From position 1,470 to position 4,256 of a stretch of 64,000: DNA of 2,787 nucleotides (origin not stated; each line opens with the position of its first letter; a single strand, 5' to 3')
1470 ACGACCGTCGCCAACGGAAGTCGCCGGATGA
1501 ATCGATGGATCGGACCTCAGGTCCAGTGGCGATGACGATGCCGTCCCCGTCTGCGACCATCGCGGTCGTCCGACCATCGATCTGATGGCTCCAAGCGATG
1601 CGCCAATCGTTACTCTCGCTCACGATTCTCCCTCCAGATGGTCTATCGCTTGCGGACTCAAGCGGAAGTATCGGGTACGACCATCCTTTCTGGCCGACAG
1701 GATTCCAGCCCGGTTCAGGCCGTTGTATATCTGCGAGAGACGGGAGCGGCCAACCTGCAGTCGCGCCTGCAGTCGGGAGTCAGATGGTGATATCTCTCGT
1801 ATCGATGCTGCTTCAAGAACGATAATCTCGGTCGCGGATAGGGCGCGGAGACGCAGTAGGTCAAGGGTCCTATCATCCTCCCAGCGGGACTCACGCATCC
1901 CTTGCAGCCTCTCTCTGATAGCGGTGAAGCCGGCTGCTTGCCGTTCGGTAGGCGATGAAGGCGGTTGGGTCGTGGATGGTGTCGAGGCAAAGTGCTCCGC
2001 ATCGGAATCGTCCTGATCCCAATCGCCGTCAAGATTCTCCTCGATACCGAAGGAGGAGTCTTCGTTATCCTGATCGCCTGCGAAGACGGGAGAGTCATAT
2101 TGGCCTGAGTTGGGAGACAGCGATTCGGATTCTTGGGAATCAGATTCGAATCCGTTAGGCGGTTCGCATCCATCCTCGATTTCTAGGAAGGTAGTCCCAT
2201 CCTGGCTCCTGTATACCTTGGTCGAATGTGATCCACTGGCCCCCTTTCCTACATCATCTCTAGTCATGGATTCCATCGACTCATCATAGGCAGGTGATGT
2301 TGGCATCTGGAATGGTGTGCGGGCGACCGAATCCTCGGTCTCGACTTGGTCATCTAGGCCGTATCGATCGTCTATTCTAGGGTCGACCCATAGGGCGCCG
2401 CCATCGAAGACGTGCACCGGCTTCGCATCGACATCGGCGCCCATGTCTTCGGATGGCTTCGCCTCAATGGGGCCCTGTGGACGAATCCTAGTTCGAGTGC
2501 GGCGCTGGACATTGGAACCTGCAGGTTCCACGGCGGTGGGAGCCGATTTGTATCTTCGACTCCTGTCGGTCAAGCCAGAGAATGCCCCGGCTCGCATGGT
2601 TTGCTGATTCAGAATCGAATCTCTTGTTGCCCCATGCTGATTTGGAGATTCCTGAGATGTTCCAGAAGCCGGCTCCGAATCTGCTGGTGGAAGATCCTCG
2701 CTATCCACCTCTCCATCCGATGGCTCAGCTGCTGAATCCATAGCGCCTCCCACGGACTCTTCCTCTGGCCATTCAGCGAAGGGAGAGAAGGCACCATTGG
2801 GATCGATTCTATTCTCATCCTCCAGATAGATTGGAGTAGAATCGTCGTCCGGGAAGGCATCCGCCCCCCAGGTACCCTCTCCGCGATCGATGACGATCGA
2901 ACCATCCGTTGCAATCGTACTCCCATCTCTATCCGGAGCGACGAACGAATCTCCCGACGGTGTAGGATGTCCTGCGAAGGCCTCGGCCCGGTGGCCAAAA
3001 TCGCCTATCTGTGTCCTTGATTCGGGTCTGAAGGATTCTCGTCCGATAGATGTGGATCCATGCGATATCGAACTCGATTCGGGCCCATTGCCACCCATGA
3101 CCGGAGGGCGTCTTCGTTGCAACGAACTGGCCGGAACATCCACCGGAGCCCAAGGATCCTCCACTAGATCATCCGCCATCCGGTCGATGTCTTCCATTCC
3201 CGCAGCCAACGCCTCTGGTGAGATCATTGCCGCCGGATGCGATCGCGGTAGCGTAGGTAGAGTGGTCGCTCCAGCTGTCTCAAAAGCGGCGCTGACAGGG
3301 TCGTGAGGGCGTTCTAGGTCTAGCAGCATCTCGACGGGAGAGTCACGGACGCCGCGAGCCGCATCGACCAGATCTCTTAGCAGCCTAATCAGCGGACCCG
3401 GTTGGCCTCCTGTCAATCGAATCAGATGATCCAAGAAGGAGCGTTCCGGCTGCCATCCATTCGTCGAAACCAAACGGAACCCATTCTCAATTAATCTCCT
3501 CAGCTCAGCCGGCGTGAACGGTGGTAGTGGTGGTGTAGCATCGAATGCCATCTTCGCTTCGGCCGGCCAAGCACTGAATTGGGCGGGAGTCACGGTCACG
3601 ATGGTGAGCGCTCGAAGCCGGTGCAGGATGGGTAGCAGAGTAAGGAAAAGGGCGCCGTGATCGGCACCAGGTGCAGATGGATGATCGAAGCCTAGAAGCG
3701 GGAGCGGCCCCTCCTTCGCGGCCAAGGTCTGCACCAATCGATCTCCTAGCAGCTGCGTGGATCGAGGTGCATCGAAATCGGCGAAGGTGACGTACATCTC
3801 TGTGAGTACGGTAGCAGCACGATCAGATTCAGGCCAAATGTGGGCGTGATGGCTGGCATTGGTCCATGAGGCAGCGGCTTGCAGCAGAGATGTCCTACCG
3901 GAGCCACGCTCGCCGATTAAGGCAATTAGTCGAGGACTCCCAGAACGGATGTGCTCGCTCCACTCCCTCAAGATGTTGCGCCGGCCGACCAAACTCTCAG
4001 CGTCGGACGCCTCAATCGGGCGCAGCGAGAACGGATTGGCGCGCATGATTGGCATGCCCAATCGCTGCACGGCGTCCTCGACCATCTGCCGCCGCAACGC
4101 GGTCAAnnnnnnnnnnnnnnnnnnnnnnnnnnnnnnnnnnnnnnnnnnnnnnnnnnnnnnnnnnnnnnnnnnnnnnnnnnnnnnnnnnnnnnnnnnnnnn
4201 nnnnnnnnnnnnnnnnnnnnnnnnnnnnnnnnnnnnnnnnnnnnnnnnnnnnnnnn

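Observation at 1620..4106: Orc1-like ATPase/wHTH protein with Walker-A Lys-to-Arg and a ~480-aa acidic disordered insert, in an operon with a beta-propeller protein next to bona fide orc1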

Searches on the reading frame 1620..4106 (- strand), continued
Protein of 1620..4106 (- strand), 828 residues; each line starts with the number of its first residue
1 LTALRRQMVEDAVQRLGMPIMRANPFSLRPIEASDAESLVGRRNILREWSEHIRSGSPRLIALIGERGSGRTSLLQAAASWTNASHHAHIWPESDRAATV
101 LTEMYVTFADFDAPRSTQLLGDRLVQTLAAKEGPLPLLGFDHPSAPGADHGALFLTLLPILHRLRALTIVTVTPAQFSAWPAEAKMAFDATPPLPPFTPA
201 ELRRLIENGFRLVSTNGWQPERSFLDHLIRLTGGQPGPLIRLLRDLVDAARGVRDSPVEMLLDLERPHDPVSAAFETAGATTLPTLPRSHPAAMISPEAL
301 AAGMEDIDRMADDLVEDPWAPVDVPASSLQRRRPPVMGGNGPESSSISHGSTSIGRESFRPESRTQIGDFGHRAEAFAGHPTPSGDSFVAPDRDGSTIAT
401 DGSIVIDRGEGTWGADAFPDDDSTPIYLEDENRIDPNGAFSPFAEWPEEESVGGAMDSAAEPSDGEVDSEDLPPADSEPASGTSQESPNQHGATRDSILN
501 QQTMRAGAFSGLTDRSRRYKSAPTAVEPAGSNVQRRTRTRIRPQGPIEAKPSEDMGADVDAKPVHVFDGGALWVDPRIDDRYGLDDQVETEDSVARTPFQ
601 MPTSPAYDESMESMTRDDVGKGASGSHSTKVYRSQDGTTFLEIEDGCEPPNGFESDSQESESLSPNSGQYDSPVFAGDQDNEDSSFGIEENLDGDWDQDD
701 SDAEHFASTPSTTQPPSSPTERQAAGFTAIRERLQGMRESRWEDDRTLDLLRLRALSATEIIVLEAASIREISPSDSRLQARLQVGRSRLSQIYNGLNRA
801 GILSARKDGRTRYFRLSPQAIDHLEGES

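Call 32: predict_structure(alignment_id=A1)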
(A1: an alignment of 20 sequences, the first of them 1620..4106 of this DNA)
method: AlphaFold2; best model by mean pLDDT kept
length: 828 residues; sequences in the alignment: 20
mean_pLDDT: 54.6   pTM: 0.37
mean pLDDT of the five models: 54.6, 53.5, 52.1, 50.7, 47.3
residues with pLDDT >= 90: 84; 70-90: 202; 50-70: 86; < 50: 456
segments of 3 or more residues with pLDDT < 50: 264-435, 437-472, 474-558, 568-570, 579-637, 639-717, 733-746
pLDDT, mean of each block of 10 residues (from residue 1): 56 62 65 57 84 91 88 85 85 85 83 75 85 87 89 92 92 94 95 86 81 74 84 78 81 70 46 31 31 36 34 35 31 31 30 30 31 28 31 31 30 38 38 41 39 34 34 36 28 30 31 32 34 31 36 48 52 53 37 35 33 33 34 43 37 28 30 31 35 37 35 45 53 44 46 78 89 89 88 90 88 88 65
secondary structure, 60 per line:
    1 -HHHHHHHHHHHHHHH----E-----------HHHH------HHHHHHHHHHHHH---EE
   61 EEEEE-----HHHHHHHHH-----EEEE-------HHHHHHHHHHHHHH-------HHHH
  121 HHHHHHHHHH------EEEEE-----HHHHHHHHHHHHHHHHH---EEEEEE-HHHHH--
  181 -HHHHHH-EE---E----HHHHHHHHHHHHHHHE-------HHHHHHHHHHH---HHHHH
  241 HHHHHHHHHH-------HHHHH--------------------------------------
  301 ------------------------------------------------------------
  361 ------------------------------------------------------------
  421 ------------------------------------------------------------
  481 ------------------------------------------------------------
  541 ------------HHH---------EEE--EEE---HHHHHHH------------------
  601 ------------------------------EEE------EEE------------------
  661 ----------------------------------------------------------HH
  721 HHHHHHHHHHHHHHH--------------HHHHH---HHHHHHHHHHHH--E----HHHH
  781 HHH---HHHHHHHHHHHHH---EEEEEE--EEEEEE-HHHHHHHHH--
elements in order (helices of 4 or more, strands of 3 or more residues): H2-16 H33-36 H43-55 E59-65 H71-79 E85-88 H96-109 H117-130 E137-141 H147-163 E167-172 H174-178 H182-187 H199-213 H222-232 H236-250 H258-262 E565-567 E570-572 H576-582 E631-633 E640-642 H719-735 H750-754 H758-769 H777-783 H787-799 E803-808 E811-816 H818-826

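Call 36: fold_search(model_id=the predicted structure, library=pdb)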
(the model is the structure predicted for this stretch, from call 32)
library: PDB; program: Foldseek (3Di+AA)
matches with E <= 10: 1627; with E <= 0.001: 120
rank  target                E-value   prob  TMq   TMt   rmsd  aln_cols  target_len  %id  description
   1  8xvb_A                5.0e-07  1.00  0.22  0.65   4.6       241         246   16  Cryo-EM structure of ATP-DNA-MuB filaments (released 2024-08-14)
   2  7jgr_D                2.9e-06  1.00  0.20  0.33   9.3       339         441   15  Structure of Drosophila ORC bound to DNA (84 bp) and Cdc6 (released 2020-09-09)
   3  1iqp_C                3.6e-06  1.00  0.19  0.44   7.3       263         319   13  Crystal Structure of the Clamp Loader Small Subunit from Pyrococcus furiosus (released 2001-09-19)
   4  4xgc_D                5.0e-06  1.00  0.20  0.34   8.9       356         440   12  Crystal structure of the eukaryotic origin recognition complex (released 2015-04-01)
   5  7jk6_D                5.3e-06  1.00  0.18  0.31  10.8       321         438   14  Structure of Drosophila ORC in the active conformation (released 2020-09-09)
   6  2chg_A                7.4e-06  1.00  0.20  0.64   5.0       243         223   12  Replication Factor C domains 1 and 2 (released 2006-06-06)
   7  7tji_I                7.4e-06  1.00  0.20  0.39   7.8       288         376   11  S. cerevisiae ORC bound to 84 bp ARS1 DNA and Cdc6 (state 2) with flexible Orc6 N-terminal domain (released 2022-10-05)
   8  8umt_D                8.7e-06  1.00  0.20  0.46   6.7       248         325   14  Atomic model of the human CTF18-RFC-PCNA binary complex in the three-subunit binding state (state 2) (released 2024-05-08)
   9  8xvc_A                1.0e-05  1.00  0.22  0.67   4.5       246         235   18  CryoEM structure of ADP-DNA-MuB conformation1 (released 2024-08-14)
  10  7jgr_G                1.1e-05  1.00  0.22  0.43   6.8       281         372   12  Structure of Drosophila ORC bound to DNA (84 bp) and Cdc6 (released 2020-09-09)
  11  5zr1_D                1.1e-05  1.00  0.18  0.32  10.1       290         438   12  Saccharomyces Cerevisiae Origin Recognition Complex Bound to a 72-bp Origin DNA containing ACS and B1 element (released 2018-07-11)
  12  7tfl_C                1.1e-05  1.00  0.20  0.44   5.7       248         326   14  Atomic model of S. cerevisiae clamp loader RFC bound to DNA (released 2022-11-16)
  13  7plh_A                1.1e-05  1.00  0.22  0.60   6.3       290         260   11  Scytonema hofmannii TnsC bound to AMPPNP and DNA (released 2021-12-01)
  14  1iqp_A                1.5e-05  1.00  0.21  0.48   5.8       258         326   13  Crystal Structure of the Clamp Loader Small Subunit from Pyrococcus furiosus (released 2001-09-19)
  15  8thb_C                2.3e-05  1.00  0.19  0.43   5.6       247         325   13  Structure of the Saccharomyces cerevisiae PCNA clamp unloader Elg1-RFC complex (released 2024-05-22)
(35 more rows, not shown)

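Call 75: search_protein_families(library=padloc, proteins=[window:1620-4085:-], max_evalue=0.01)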
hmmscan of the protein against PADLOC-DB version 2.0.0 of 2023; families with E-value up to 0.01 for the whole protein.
window:1620-4085:- (821 aa): 1 family
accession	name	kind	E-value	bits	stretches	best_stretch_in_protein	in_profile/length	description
PDLC01720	Csa3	-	0.0021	16.6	1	766-817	44-98/118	Csa3_1_CAS-I-II-III-IV-V-VI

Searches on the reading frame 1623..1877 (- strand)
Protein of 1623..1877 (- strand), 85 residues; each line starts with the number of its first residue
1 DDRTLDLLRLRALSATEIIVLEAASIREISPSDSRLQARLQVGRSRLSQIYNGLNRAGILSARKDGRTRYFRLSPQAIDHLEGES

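Call 88: search_protein_families(library=pfam, proteins=[window:1623-1877:-], max_evalue=0.1)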
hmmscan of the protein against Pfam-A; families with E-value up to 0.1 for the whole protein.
seq(85 aa): 1 family
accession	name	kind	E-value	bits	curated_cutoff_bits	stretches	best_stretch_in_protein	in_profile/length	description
PF09397.16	FtsK_gamma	-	0.0096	16.1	30.6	1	28-69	17-58/63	Ftsk gamma domain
